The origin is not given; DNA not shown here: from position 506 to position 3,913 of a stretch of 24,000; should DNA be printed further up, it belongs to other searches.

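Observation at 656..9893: Type III Mod/Res core embedded in a five-gene operon with an SNF2-family helicase and a DUF4391-like protein: candidate uncharacterised four-component restriction-like defence system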

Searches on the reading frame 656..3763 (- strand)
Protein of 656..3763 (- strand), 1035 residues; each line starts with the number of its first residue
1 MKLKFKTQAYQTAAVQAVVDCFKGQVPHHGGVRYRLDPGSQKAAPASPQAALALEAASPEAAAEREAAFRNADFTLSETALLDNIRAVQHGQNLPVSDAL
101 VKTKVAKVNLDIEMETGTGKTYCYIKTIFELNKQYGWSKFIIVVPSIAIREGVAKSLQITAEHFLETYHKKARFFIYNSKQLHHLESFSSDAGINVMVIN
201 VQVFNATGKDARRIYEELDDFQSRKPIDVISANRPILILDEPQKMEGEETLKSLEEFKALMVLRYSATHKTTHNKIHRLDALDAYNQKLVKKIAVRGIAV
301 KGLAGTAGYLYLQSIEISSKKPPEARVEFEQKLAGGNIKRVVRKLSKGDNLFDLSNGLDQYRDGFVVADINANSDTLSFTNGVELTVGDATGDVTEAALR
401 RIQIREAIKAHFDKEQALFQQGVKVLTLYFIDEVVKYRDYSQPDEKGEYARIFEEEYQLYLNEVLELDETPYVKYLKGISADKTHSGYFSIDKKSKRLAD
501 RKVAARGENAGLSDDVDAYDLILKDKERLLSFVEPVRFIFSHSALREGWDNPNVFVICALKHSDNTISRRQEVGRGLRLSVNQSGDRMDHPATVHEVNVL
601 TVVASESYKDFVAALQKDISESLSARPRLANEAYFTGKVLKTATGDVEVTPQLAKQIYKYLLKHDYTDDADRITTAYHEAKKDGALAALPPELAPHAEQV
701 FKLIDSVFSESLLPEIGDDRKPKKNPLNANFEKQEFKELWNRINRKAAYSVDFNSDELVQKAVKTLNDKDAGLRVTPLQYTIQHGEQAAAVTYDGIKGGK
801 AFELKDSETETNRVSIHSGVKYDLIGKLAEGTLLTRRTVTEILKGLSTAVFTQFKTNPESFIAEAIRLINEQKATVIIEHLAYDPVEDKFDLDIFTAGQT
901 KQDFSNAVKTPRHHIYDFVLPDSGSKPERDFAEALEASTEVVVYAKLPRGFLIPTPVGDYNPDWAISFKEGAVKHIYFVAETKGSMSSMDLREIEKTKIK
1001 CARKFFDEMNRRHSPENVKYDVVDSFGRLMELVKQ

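Call 4: search_protein_families(library=pfam, proteins=[window:656-3763:-], max_evalue=0.01)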
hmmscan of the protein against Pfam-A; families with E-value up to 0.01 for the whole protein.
window:656-3763:- (1035 aa): 3 families
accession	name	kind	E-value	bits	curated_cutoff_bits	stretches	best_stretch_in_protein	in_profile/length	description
PF19778.5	RE_endonuc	-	1.8e-30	105.4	23.4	1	913-1024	2-106/108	Endonuclease domain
PF04851.21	ResIII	-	9e-14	52.1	22.5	1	108-269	24-162/164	Type III restriction enzyme, res subunit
PF00270.35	DEAD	-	3.1e-07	30.7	26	1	109-272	16-163/167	DEAD/DEAH box helicase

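Call 5: search_protein_families(library=padloc, proteins=[window:656-3763:-], max_evalue=0.01)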
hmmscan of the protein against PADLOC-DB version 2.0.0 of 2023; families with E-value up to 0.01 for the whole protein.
window:656-3763:- (1035 aa): 10 families
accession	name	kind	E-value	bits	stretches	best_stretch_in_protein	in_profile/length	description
PDLC03647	REase_III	-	0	1092.4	1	1-1034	1-987/989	Type III restriction enzyme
PDLC03649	REase_III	-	5.7e-102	340.3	1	61-1013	30-950/973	Type III restriction enzyme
PDLC03653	REase_III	-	1.9e-07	27.6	1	527-599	417-485/883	Type III restriction enzyme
PDLC03650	REase_III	-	8.1e-07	25.8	1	533-582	375-424/898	Type III restriction enzyme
PDLC03648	REase_III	-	1e-05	21.9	1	542-618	317-386/871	Type III restriction enzyme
PDLC02704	PbeA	-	3.6e-05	20.4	1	112-293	275-441/682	PbeA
PDLC02706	PbeA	-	5.7e-05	19.9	1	114-274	292-436/722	PbeA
PDLC02707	PbeA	-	7.4e-05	19.5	1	112-272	273-416/672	PbeA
PDLC01763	Cas3b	-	0.0065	13.2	0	110-170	266-326/762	-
PDLC01765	Cas3c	-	0.0076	13.2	0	110-211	186-281/612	-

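Call 6: search_protein_families(library=ncbifam, proteins=[window:656-3763:-], max_evalue=0.01)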
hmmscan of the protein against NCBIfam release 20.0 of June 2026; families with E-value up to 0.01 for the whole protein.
window:656-3763:- (1035 aa): 3 families
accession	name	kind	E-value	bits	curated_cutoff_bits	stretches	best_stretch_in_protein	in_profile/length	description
NF012027.0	PRK15483.1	equivalog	1.6e-114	383.8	564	1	1-1022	1-968/986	type III restriction-modification system endonuclease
NF046055.1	restr_BPTD_3080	equivalog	4e-05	21.7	800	0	907-1025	845-958/970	BPTD_3080 family restriction endonuclease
TIGR04095.1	dnd_restrict_1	equivalog_domain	0.0022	17.1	600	1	112-270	29-169/451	DNA phosphorothioation system restriction enzyme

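Call 63: search_solved_structures(query=window:656-3763:-, max_evalue=0.001)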
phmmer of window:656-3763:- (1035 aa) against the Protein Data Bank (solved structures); distinct sequences matched with E-value up to 0.001: 1.
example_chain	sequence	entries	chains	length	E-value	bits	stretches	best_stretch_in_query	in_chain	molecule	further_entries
4zcf_C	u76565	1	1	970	2.4e-74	254.2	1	69-756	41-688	Restriction endonuclease EcoP15I, restriction subunit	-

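Call 82: search_dna_similar(query=window:656-3763:-, collection=plasmids, mode=protein, max_rows=60, rows=best, max_evalue=1e-20)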
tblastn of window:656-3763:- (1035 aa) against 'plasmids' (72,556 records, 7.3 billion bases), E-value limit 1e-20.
Records with a match: 289; places in all: 293; records where one place covers at least 80% of the query: 142.
Best place of each record, by identity: 80-90% 1; 60-80% 25; <60% 263.
By first word of the organism name: Escherichia 67; Enterococcus 31; Klebsiella 22; Salmonella 21; Bacillus 18; Listeria 16; Lactococcus 12; Acinetobacter 11; Vibrio 8; Enterobacter 7; and 45 more.
By predicted mobility (MOB-suite, as given by PLSDB): non-mobilizable 181; mobilizable 67; conjugative 41.
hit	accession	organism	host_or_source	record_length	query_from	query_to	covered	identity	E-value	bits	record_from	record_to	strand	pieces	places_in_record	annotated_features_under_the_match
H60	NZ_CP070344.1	Variovorax sp. PDNC026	cell culture,Plastic debris in ...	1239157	1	1034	100%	79.0%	0e+0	1618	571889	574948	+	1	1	none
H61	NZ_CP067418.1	Aeromonas media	cell culture,water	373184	1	1034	100%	78.4%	0e+0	1595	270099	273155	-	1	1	DEAD/DEAH box helicase family protein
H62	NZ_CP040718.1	Aeromonas veronii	alligator,bacteria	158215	1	1034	100%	77.6%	0e+0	1582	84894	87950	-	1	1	DEAD/DEAH box helicase family protein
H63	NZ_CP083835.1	Enterobacter asburiae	Homo sapiens,sputum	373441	1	1034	100%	75.6%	0e+0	1538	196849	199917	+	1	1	DEAD/DEAH box helicase family protein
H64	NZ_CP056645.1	Citrobacter freundii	culture,Freshwater sample from ...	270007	1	1034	100%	75.6%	0e+0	1538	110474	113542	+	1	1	DEAD/DEAH box helicase family protein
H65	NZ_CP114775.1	Raoultella planticola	Homo sapiens,cell ...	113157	1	1034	100%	75.6%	0e+0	1531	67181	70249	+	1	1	DEAD/DEAH box helicase family protein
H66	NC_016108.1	Methylotuvimicrobium alcaliphilum 20Z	-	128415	1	1033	100%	68.2%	0e+0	1393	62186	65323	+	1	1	DEAD/DEAH box helicase family protein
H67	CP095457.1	Escherichia coli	pig,cell culture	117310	1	1033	100%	67.8%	0e+0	1386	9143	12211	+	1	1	DEAD/DEAH box helicase family protein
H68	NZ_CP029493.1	Escherichia coli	Homo sapiens,fecal sample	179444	1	1033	100%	67.7%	0e+0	1385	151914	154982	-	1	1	DEAD/DEAH box helicase family protein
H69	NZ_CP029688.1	Escherichia coli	single strain,air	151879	1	1033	100%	67.7%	0e+0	1385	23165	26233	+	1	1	DEAD/DEAH box helicase family protein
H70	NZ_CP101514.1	Escherichia coli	migratory bird,feces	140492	1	1033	100%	67.7%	0e+0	1385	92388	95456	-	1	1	DEAD/DEAH box helicase family protein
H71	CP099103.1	Escherichia coli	culture,Pooled sediment sample ...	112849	1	1033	100%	67.7%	0e+0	1385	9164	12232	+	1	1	DEAD/DEAH box helicase family protein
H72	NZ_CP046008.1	Escherichia coli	swine,mixed culture,feces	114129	1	1033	100%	67.7%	0e+0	1385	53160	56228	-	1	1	DEAD/DEAH box helicase family protein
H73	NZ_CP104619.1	Escherichia coli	cell culture,chicken feces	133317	1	1033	100%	67.7%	0e+0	1385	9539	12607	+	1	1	DEAD/DEAH box helicase family protein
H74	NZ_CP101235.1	Escherichia coli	Homo sapiens,cell culture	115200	1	1033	100%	67.7%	0e+0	1385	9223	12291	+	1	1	DEAD/DEAH box helicase family protein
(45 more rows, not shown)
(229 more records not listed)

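Call 84: get_annotated_region(hit=H62, flank=10000)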
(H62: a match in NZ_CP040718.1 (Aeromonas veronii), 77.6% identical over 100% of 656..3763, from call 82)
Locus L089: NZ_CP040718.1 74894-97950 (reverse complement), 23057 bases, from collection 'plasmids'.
description: Aeromonas veronii strain HX3 plasmid pHX3, complete sequence
organism: Aeromonas veronii (NCBI taxid 654)
taxonomy: Bacteria; Pseudomonadota; Gammaproteobacteria; Aeromonadales; Aeromonadaceae; Aeromonas; Aeromonas veronii
host: -; source: alligator,bacteria; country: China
typing (MOB-suite, as given by PLSDB): conjugative; relaxase MOBH,MOBH; mating-pair formation MPF_F
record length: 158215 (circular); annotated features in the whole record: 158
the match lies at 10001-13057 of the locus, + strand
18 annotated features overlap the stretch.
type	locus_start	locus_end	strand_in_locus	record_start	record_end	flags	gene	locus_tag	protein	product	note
CDS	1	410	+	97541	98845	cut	-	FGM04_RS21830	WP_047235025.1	type II toxin-antitoxin system HipA family toxin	-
CDS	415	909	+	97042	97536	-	-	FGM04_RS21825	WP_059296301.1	hypothetical protein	-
CDS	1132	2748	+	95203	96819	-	-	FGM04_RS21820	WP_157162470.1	PAAR domain-containing protein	-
CDS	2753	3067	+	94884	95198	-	-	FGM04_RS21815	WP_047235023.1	hypothetical protein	-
CDS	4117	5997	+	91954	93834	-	-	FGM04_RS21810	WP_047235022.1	ATP-dependent endonuclease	-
CDS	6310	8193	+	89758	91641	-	-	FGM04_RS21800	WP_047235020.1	site-specific DNA-methyltransferase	GO:0006306 - DNA methylation [Evidence IEA]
CDS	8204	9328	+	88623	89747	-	-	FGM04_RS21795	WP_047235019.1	AAA family ATPase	-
CDS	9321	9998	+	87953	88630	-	-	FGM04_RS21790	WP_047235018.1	DUF4276 family protein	-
CDS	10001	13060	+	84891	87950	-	-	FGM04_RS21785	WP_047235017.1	DEAD/DEAH box helicase family protein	-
CDS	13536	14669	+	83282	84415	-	-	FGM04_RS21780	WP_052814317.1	competence protein CoiA family protein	-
CDS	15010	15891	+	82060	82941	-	-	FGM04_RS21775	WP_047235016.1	DNA replication terminus site-binding protein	-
CDS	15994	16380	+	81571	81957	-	-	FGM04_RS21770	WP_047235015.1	hypothetical protein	-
CDS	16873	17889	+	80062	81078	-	-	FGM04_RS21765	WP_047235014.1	DNA-binding protein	-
CDS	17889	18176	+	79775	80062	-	-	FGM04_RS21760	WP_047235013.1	hypothetical protein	-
CDS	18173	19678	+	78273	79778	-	-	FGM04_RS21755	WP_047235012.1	UvrD-helicase domain-containing protein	-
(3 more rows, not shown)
